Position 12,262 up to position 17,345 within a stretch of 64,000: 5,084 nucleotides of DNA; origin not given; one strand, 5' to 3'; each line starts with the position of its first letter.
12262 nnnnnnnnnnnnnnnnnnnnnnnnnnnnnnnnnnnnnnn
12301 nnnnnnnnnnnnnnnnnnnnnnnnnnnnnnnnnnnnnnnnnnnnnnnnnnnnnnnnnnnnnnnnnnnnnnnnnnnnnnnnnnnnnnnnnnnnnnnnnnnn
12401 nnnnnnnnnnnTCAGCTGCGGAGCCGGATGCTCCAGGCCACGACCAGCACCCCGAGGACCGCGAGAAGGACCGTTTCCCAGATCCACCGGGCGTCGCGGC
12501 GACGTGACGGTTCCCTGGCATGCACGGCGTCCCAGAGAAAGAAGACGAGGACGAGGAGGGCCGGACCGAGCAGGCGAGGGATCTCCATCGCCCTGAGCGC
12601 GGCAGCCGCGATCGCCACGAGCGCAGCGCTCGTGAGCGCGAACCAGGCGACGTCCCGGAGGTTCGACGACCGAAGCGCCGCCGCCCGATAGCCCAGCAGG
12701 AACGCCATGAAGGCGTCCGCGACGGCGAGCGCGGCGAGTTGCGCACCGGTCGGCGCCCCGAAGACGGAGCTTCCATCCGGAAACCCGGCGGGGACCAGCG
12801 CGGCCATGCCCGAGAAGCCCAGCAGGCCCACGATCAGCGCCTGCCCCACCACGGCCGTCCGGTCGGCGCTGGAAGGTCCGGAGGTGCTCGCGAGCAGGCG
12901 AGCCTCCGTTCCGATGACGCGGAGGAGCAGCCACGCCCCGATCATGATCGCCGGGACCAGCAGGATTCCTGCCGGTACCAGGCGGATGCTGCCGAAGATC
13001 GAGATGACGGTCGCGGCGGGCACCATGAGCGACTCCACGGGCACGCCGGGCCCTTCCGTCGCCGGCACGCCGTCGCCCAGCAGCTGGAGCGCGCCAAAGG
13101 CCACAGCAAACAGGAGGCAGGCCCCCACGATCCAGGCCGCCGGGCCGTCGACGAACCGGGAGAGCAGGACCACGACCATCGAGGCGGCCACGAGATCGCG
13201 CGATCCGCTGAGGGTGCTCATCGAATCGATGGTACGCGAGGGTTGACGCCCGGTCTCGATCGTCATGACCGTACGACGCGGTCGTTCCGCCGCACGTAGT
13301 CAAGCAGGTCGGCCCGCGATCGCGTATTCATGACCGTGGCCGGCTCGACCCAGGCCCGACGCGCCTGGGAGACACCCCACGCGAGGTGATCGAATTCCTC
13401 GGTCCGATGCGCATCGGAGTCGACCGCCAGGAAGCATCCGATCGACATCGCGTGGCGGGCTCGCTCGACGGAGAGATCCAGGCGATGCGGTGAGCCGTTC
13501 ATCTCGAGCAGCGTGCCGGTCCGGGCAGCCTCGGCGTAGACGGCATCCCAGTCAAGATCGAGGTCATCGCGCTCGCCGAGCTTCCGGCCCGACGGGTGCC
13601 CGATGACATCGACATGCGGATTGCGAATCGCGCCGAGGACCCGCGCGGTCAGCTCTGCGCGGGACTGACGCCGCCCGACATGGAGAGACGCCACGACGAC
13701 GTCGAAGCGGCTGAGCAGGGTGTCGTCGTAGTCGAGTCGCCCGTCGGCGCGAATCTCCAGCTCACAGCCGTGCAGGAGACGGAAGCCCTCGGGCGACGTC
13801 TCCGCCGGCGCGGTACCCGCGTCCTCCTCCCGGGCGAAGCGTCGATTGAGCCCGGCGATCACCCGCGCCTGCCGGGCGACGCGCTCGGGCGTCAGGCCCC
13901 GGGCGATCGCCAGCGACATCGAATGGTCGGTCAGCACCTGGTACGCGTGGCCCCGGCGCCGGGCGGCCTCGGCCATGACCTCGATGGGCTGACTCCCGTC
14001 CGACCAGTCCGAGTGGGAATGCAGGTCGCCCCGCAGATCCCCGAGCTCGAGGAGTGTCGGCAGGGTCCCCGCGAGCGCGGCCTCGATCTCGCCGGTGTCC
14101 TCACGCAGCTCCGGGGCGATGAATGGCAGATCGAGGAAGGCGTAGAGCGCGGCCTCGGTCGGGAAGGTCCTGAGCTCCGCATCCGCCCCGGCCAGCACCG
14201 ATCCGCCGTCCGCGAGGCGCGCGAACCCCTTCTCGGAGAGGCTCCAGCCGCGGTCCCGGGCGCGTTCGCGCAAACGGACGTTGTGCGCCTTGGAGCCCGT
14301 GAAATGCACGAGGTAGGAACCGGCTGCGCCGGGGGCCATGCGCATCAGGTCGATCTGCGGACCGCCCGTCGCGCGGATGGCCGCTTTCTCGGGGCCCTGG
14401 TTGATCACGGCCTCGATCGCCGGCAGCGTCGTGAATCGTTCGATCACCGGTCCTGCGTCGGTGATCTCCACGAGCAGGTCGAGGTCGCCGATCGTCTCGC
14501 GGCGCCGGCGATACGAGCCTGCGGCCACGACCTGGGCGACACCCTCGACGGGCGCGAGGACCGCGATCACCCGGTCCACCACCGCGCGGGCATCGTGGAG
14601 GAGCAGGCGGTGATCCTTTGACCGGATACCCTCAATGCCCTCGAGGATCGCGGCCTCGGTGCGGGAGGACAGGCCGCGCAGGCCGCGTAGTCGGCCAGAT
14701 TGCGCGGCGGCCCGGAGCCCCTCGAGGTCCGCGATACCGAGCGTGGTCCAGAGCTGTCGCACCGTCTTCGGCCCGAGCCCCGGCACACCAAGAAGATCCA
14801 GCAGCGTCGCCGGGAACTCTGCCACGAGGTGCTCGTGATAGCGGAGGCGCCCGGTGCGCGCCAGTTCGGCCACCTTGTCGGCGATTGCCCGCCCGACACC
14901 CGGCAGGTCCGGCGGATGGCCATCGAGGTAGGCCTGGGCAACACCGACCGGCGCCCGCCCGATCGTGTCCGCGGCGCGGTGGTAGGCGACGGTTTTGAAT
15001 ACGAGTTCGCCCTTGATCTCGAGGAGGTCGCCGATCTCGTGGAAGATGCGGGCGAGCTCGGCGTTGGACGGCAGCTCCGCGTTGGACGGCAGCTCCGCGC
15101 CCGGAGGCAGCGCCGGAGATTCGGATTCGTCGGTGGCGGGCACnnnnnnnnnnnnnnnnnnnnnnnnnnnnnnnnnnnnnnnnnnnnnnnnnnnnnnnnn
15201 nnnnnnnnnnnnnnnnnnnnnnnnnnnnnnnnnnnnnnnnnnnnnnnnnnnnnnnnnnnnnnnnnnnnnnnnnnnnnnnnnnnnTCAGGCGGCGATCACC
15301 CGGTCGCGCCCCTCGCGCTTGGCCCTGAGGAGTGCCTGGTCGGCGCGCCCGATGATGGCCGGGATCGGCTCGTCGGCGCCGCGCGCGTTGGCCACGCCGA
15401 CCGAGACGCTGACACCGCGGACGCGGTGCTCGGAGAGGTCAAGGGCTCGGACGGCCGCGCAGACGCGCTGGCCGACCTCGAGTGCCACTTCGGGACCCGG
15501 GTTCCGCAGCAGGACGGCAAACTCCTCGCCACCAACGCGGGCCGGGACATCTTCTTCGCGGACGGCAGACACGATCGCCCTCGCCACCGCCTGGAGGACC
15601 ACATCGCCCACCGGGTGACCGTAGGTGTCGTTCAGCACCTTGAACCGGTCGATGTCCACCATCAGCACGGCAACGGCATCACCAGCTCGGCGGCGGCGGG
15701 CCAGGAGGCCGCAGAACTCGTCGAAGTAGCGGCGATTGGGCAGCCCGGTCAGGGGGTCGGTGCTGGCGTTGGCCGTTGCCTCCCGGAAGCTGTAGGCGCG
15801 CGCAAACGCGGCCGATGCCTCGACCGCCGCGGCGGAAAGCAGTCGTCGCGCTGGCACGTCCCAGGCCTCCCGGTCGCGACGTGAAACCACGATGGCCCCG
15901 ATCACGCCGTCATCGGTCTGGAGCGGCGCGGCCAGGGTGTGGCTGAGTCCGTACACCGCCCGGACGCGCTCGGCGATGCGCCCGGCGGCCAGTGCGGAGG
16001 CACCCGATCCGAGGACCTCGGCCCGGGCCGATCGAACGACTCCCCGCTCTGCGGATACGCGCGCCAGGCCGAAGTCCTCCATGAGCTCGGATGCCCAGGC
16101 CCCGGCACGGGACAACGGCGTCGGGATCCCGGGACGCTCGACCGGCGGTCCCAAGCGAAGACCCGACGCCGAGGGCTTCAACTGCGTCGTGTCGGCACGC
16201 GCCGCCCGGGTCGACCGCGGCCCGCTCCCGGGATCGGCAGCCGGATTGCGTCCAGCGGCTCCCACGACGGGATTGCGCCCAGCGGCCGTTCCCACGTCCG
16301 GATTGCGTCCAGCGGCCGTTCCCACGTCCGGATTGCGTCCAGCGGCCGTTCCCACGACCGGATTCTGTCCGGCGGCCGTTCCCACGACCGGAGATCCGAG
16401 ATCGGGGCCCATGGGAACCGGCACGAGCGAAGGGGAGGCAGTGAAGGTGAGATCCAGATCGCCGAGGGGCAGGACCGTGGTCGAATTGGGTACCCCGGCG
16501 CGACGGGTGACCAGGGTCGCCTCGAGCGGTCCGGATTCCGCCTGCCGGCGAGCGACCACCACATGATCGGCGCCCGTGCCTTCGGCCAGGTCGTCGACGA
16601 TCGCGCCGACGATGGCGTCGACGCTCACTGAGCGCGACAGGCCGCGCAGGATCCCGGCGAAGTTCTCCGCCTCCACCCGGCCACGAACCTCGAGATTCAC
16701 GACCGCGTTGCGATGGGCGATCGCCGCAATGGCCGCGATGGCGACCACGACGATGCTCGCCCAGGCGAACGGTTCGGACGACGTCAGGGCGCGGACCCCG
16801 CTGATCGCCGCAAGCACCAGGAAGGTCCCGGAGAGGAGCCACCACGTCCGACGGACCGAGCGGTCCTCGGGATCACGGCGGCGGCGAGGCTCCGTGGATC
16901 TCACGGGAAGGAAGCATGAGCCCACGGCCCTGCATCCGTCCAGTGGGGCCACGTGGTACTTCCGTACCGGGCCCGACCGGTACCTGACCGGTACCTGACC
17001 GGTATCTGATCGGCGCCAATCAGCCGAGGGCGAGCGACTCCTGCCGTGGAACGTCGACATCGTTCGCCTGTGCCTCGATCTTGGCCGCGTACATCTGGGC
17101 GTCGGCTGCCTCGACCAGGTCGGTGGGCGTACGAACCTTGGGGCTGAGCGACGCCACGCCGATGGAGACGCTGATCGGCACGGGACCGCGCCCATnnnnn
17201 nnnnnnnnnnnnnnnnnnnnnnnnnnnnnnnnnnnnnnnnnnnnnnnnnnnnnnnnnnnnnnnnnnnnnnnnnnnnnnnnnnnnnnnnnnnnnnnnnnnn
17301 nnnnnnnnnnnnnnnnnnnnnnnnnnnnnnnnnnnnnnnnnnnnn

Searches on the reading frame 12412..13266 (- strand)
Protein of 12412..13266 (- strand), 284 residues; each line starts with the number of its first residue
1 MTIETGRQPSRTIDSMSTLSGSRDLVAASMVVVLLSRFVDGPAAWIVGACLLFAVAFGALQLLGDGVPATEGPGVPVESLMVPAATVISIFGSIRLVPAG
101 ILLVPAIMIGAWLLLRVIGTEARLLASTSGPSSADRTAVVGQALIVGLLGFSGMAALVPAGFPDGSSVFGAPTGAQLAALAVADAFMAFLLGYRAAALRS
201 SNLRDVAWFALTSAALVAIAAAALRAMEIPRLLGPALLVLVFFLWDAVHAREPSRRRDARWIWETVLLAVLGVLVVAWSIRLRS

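Call 12: search_protein_families(library=pfam, proteins=[window:12412-13266:-], max_evalue=0.001)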
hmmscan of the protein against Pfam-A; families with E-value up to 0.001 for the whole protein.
window:12412-13266:- (284 aa): 0 families

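Call 18: search_protein_families(library=pfam, proteins=[window:12412-13266:-], max_evalue=0.01)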
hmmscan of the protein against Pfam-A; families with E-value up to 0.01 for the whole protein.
window:12412-13266:- (284 aa): 0 families

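Call 65: search_protein_families(library=ncbifam, proteins=[window:12412-13266:-], max_evalue=0.01)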
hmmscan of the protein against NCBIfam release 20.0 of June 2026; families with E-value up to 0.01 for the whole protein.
window:12412-13266:- (284 aa): 0 families

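Call 66: search_solved_structures(query=window:12412-13266:-, max_evalue=1)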
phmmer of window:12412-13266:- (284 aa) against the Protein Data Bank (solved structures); distinct sequences matched with E-value up to 1: 1.
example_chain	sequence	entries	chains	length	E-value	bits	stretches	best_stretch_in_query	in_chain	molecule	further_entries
3h49_A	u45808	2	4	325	0.46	13.1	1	167-229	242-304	Ribokinase | Uncharacterized sugar kinase ydjH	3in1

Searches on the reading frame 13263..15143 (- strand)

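Call 12: search_protein_families(library=pfam, proteins=[window:13263-15143:-], max_evalue=0.001)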
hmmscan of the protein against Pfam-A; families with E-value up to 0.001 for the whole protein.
window:13263-15143:- (626 aa): 6 families
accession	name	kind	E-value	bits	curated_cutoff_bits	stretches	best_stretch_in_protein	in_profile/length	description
PF14791.11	DNA_pol_B_thumb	-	3.7e-18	65.6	25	1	278-348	2-63/63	DNA polymerase beta thumb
PF14716.13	HHH_8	-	6.1e-13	49.4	30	1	26-100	2-73/73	Helix-hairpin-helix domain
PF14520.12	HHH_5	-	4.3e-07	30.8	27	1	115-170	2-55/57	Helix-hairpin-helix domain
PF02811.25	PHP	-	1.2e-06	29.4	26.4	1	373-493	1-98/164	PHP domain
PF00633.29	HHH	-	2.4e-06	27.5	24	0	106-130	2-26/30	Helix-hairpin-helix motif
PF14792.12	DNA_pol_B_palm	-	2.1e-05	25.1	25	1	186-230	8-52/113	DNA polymerase beta palm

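Call 65: search_protein_families(library=ncbifam, proteins=[window:13263-15143:-], max_evalue=0.01)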
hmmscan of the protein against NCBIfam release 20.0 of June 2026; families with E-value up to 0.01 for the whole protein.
window:13263-15143:- (626 aa): 6 families
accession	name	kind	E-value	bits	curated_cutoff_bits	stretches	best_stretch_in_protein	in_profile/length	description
NF006375.0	PRK08609.1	equivalog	3.5e-133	445.2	426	1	29-620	6-570/571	DNA polymerase/3'-5' exonuclease PolX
NF005928.0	PRK07945.1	equivalog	1.7e-70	238.1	250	1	369-618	97-335/337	PHP domain-containing protein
NF006702.0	PRK09248.1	domain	1.7e-16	60.5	264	1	452-622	65-237/246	PHP domain-containing protein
NF006251.0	PRK08392.1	equivalog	3.3e-08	33.3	212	1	456-597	64-203/216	hypothetical protein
NF041577.1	nside_bi_sphtase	equivalog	5.2e-05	22.5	400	1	372-410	4-42/276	3',5'-nucleoside bisphosphate phosphatase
NF038032.1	CehA_McbA_metalo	domain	5.8e-05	22.7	80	1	371-408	4-41/315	CehA/McbA family metallohydrolase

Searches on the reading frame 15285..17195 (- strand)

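Call 12: search_protein_families(library=pfam, proteins=[window:15285-17195:-], max_evalue=0.001)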
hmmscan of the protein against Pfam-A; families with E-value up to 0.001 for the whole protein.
window:15285-17195:- (636 aa): 3 families
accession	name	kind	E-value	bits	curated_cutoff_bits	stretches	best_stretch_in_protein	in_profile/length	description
PF00990.26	GGDEF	-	5.6e-42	143.7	23.8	1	477-632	1-161/161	Diguanylate cyclase, GGDEF domain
PF01590.32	GAF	-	4.9e-05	24.3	22.4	0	410-463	80-132/133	GAF domain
PF13492.12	GAF_3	-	0.00059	20.7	27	0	412-463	75-126/129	GAF domain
